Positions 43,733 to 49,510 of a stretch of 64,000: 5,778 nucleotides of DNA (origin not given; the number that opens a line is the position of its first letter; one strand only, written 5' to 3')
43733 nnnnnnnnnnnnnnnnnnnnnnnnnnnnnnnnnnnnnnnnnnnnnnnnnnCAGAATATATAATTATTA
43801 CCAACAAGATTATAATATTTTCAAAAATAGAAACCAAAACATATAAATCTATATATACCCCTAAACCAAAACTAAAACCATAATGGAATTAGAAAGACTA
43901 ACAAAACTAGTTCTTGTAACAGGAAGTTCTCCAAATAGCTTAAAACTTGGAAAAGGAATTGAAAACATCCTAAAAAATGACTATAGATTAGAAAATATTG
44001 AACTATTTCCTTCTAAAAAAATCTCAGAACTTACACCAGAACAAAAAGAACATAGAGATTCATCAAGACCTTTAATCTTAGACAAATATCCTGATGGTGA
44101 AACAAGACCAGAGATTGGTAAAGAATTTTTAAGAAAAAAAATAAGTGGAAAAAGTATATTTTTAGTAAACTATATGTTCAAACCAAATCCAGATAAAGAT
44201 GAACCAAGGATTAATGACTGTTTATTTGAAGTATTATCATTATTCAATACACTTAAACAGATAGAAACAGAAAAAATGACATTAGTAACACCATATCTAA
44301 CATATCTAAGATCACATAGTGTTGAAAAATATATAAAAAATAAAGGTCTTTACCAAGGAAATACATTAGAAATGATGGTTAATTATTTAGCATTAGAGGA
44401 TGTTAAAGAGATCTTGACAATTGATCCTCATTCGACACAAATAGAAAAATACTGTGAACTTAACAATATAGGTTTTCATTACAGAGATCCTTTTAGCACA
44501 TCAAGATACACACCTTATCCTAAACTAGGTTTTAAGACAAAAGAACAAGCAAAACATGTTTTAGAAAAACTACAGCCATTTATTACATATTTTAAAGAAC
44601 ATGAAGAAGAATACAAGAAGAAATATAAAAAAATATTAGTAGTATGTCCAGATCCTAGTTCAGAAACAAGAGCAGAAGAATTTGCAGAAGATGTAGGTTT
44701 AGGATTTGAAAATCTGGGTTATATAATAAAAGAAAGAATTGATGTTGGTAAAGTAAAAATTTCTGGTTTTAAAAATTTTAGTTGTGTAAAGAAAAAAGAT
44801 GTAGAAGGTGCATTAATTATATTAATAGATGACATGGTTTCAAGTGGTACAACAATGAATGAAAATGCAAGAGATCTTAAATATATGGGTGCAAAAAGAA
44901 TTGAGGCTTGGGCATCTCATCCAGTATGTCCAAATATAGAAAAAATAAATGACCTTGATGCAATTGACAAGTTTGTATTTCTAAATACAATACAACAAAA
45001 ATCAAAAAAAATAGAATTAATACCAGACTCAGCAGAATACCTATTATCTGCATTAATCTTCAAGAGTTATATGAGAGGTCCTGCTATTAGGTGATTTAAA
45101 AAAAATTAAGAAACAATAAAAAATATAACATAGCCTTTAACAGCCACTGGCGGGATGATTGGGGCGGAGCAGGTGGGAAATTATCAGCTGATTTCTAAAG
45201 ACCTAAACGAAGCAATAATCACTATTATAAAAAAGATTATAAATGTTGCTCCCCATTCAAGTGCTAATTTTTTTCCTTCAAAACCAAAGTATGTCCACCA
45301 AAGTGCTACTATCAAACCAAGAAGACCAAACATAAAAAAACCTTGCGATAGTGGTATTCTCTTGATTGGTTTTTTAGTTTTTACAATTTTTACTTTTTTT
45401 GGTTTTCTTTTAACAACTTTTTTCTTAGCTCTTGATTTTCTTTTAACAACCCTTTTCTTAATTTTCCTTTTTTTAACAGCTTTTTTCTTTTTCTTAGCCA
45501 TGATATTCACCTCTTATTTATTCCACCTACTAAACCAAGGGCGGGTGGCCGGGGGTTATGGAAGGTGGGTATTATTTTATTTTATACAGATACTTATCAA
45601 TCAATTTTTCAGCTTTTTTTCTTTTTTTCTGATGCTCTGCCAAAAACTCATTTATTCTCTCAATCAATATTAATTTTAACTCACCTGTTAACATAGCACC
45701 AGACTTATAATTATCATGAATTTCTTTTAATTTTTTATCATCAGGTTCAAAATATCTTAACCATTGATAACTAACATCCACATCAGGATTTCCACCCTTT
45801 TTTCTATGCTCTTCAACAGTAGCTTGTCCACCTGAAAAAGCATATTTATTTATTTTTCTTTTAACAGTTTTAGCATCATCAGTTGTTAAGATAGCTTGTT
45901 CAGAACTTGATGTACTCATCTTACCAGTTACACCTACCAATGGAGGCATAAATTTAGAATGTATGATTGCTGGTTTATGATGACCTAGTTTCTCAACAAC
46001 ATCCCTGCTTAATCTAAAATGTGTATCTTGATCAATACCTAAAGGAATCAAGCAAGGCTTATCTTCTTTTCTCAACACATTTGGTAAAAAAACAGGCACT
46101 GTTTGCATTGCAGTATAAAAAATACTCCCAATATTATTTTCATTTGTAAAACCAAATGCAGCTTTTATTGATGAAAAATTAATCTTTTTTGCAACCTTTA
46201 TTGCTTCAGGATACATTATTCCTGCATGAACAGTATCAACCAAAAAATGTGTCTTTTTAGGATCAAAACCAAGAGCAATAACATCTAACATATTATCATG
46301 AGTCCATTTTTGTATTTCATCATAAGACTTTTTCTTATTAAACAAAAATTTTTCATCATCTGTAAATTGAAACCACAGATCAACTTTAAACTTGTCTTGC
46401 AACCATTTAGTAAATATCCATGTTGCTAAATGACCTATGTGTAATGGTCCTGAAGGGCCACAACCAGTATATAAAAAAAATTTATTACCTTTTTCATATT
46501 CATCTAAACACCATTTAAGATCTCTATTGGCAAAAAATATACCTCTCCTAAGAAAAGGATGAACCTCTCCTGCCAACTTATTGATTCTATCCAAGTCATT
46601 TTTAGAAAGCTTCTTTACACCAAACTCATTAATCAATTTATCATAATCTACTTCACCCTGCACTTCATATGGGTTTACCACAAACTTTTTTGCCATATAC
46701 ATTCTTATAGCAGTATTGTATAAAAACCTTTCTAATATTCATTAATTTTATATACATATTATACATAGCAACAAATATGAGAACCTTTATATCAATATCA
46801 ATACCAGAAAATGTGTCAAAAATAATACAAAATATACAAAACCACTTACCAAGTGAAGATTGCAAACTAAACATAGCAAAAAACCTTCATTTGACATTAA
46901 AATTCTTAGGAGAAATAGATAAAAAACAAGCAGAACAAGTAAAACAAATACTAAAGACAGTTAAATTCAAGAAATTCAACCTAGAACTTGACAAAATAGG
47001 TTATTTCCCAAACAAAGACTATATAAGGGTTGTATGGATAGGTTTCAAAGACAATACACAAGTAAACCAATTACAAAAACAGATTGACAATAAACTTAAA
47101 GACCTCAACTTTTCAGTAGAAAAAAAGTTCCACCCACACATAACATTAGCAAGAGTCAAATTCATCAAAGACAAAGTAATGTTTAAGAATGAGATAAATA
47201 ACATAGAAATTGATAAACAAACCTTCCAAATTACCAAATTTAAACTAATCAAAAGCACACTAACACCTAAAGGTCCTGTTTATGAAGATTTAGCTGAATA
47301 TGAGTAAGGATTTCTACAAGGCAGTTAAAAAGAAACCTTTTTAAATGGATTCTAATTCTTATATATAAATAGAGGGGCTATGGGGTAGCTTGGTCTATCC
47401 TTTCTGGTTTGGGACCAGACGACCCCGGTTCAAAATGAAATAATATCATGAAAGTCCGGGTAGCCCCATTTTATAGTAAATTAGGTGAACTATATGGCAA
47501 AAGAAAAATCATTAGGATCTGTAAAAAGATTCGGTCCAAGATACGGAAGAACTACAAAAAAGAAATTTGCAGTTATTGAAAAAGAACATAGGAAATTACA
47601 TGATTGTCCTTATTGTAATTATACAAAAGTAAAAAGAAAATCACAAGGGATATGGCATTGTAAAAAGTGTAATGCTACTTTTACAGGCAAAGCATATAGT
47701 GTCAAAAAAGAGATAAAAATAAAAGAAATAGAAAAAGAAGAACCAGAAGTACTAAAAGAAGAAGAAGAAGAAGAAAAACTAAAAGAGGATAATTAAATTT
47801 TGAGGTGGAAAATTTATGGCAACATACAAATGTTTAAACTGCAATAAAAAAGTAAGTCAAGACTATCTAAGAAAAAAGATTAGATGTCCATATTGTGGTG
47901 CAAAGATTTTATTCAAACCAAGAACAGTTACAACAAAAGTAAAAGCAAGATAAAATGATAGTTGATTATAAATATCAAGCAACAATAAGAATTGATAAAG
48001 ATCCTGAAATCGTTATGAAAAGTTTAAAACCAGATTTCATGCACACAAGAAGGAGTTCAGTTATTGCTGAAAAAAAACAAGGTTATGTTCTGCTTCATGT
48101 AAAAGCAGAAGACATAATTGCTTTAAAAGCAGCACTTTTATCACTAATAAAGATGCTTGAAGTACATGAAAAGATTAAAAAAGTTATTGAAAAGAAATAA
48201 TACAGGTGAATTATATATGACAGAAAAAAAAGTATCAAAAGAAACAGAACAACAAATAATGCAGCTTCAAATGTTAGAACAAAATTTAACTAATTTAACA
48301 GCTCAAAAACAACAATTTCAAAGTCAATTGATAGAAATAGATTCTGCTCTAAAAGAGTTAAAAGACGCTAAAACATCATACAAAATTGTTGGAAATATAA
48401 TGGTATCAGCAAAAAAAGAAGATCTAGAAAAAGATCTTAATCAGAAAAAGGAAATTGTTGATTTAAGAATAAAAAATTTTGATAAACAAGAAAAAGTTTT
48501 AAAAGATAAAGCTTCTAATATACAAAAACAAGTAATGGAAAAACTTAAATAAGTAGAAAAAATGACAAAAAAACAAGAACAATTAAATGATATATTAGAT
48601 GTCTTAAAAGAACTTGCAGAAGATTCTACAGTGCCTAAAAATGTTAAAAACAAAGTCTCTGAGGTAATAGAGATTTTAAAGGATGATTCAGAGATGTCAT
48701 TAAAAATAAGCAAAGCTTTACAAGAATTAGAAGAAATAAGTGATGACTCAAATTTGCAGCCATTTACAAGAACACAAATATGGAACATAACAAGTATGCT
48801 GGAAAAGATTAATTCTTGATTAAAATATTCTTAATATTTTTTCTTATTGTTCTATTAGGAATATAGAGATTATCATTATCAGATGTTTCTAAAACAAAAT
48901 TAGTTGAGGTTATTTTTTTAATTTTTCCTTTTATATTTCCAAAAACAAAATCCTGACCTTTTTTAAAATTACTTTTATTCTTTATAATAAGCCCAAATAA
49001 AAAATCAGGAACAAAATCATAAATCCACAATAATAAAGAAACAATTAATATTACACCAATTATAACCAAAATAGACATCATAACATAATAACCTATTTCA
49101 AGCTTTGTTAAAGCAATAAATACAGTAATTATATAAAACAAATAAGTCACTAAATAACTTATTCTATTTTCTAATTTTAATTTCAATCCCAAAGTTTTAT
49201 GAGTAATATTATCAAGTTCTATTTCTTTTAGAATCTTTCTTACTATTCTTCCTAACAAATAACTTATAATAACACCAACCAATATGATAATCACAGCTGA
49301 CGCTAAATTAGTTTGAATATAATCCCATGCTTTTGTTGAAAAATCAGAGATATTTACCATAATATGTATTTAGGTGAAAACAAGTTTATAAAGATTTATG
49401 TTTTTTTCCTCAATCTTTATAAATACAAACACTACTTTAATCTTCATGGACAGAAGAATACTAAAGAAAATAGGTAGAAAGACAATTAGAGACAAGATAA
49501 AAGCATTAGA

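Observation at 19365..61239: Strand-polarised dispersed G-tract element with G-quadruplex-like architecture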

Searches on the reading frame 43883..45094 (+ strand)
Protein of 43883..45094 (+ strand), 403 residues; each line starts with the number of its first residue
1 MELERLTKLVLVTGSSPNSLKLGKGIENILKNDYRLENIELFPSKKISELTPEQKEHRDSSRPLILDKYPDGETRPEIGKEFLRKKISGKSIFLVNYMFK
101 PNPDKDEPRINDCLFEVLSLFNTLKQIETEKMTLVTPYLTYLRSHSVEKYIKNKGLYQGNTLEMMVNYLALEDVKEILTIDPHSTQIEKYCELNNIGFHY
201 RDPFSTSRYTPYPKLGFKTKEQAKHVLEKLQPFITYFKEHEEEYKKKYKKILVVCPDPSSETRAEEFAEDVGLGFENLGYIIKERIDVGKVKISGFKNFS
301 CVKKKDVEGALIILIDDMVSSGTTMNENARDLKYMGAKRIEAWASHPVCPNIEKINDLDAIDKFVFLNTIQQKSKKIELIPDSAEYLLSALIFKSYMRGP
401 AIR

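Call 12: search_protein_families(library=pfam, proteins=[window:43883-45094:+], max_evalue=0.001)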
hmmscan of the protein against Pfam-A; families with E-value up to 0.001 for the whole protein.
window:43883-45094:+ (403 aa): 3 families
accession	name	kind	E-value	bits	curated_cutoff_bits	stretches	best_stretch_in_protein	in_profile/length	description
PF00156.33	Pribosyltran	-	3.9e-10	39.7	26.3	1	241-368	23-143/158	Phosphoribosyl transferase domain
PF13793.12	Pribosyltran_N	-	2.2e-08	34.4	25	1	66-147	29-97/117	N-terminal domain of ribose phosphate pyrophosphokinase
PF14572.12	Pribosyl_synth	-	1.6e-07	31.9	27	1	306-378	80-153/184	Phosphoribosyl synthetase-associated domain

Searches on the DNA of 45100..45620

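Call 44: search_rna_families(source=window, start=45100, end=45620, threshold=evalue, max_evalue=10)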
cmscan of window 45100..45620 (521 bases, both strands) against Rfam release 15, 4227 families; matches with E-value up to 10: 2.
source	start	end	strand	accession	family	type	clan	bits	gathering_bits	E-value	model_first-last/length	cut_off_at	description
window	45503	45572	+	RF00884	MIR815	Gene; miRNA;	-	14.5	63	9.4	1-81/81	no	MIR815 microRNA precursor family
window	45176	45276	-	RF01209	snR76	Gene; snRNA; snoRNA; CD-box;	CL00071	14.1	55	5.9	1-101/101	no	Small nucleolar RNA snR76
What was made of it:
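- On Known structured RNA family (Rfam): Only chance-level hits at E <= 10 (call 44).
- Tried and rejected: No Archaea_SRP hit at E <= 10 in the c5/c6 region searched (call 44).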

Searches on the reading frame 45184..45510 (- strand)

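Call 12: search_protein_families(library=pfam, proteins=[window:45184-45510:-], max_evalue=0.001)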
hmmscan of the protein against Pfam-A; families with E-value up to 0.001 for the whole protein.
window:45184-45510:- (108 aa): 1 family
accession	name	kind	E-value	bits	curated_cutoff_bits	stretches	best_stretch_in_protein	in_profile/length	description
PF00689.26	Cation_ATPase_C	-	8.2e-05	22.9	27.3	1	28-104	29-100/175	Cation transporting ATPase, C-terminus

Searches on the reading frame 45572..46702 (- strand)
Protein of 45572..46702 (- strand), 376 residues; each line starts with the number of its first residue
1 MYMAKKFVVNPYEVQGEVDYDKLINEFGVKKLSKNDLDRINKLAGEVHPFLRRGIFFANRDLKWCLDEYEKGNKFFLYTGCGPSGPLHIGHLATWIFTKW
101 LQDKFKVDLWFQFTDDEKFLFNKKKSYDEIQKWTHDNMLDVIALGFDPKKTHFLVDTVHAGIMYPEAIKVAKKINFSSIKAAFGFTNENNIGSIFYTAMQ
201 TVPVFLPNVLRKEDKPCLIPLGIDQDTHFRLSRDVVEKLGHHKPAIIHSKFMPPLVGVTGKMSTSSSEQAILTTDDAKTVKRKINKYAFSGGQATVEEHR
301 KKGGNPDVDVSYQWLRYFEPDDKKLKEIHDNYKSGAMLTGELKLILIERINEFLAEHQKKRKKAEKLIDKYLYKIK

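Call 12: search_protein_families(library=pfam, proteins=[window:45572-46702:-], max_evalue=0.001)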
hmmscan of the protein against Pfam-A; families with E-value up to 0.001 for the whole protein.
window:45572-46702:- (376 aa): 1 family
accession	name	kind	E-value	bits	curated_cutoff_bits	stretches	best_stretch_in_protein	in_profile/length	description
PF00579.31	tRNA-synt_1b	-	7.9e-26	91.5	21.1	1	72-354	3-291/292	tRNA synthetases class I (W and Y)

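Call 41: find_homologous_proteins(query=window:45572-46702:-, max_evalue=1e-40)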
Query window:45572-46702:- (376 aa): 7989 proteins with E <= 1e-40 among 8000 candidates; the best 120 are listed.
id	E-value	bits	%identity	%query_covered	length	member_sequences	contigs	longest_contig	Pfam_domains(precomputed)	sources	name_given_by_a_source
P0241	8.4e-257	869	100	100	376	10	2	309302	PF00579.32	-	-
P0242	2.9e-207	706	80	97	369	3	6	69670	PF00579.32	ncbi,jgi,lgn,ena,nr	ncbi:tryptophan--tRNA ligase [Candidatus Woesearchaeota archaeon]|jgi:tryptophanyl-tRNA synthetase|n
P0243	1.2e-205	701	79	97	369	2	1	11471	PF00579.32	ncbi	-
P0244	2.7e-205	700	78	99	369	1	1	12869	PF00579.32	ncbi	ncbi:MAG: tryptophan--tRNA ligase [Candidatus Woesearchaeota archaeon]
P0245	4.8e-205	699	78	99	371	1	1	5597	PF00579.32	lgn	-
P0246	6.5e-204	695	78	98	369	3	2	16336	PF00579.32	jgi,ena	-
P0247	1.6e-203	694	79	98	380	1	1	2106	PF00579.32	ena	-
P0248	3.0e-203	693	78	97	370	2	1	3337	PF00579.32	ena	-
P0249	6.9e-202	689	79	98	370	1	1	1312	PF00579.32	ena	-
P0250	9.3e-202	688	76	99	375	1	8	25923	PF00579.32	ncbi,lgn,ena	ncbi:MAG: tryptophan--tRNA ligase [Nanoarchaeota archaeon]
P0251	9.3e-202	688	76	99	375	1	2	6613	PF00579.32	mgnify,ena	mgnify:CR=1 FL=1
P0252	1.3e-201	688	77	98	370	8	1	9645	PF00579.32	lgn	-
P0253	1.5e-201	688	77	97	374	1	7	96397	PF00579.32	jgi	-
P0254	4.9e-201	686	78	97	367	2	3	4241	PF00579.32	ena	-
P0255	1.0e-200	685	76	99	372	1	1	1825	PF00579.32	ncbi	-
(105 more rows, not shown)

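Call 42: find_encoding_contigs(protein=P0242, flank=10000, max_places=2)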
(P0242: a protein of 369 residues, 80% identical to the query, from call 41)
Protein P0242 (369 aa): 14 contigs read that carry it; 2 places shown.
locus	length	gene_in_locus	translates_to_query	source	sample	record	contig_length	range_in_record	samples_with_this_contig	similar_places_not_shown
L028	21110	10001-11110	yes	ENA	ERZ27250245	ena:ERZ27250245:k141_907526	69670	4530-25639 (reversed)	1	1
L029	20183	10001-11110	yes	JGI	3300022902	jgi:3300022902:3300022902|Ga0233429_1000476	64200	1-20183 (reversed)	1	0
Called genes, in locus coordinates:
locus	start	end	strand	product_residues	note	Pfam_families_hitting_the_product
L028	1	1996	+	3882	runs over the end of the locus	-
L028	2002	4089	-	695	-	-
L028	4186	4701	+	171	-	PF01928:CYTH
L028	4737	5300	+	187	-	PF13197:DUF4013 (weak)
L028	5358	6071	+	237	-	PF06935:DUF1284 (weak)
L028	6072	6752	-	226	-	PF01966:HD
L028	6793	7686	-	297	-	PF00248:Aldo_ket_red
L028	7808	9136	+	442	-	PF02310:B12-binding (weak), PF04055:Radical_SAM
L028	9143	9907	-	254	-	PF03575:Peptidase_S51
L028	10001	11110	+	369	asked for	PF00579:tRNA-synt_1b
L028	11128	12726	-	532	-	PF00282:Pyridoxal_deC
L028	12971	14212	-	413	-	PF00270:DEAD, PF04851:ResIII, PF00271:Helicase_C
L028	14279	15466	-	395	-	PF00083:Sugar_tr (faint), PF05977:MFS_3 (faint), PF07690:MFS_1, PF12832:MFS_1_like (weak), PF07690:MFS_1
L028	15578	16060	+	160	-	-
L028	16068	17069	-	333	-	-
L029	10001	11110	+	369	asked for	PF00579:tRNA-synt_1b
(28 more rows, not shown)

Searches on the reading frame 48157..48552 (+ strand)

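Call 37: search_protein_families(library=pfam, proteins=[window:48157-48552:+], max_evalue=0.0001)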
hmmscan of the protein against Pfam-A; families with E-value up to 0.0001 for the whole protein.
window:48157-48552:+ (131 aa): 1 family
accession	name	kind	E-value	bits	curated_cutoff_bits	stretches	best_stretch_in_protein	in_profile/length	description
PF01920.25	Prefoldin_2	-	9.5e-14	51.7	27.6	1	31-131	1-104/106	Prefoldin subunit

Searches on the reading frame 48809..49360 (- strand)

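Call 37: search_protein_families(library=pfam, proteins=[window:48809-49360:-], max_evalue=0.0001)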
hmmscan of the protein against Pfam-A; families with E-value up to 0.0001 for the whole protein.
window:48809-49360:- (183 aa): 2 families
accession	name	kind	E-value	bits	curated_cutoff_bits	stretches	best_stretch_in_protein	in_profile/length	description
PF00924.24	MS_channel_2nd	-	1.6e-06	28.5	20.2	1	116-178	2-65/68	Mechanosensitive ion channel, beta-domain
PF05552.17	MS_channel_1st_1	-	2.1e-05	24.7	22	1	18-51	16-49/50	Mechanosensitive ion channel, conserved TM helix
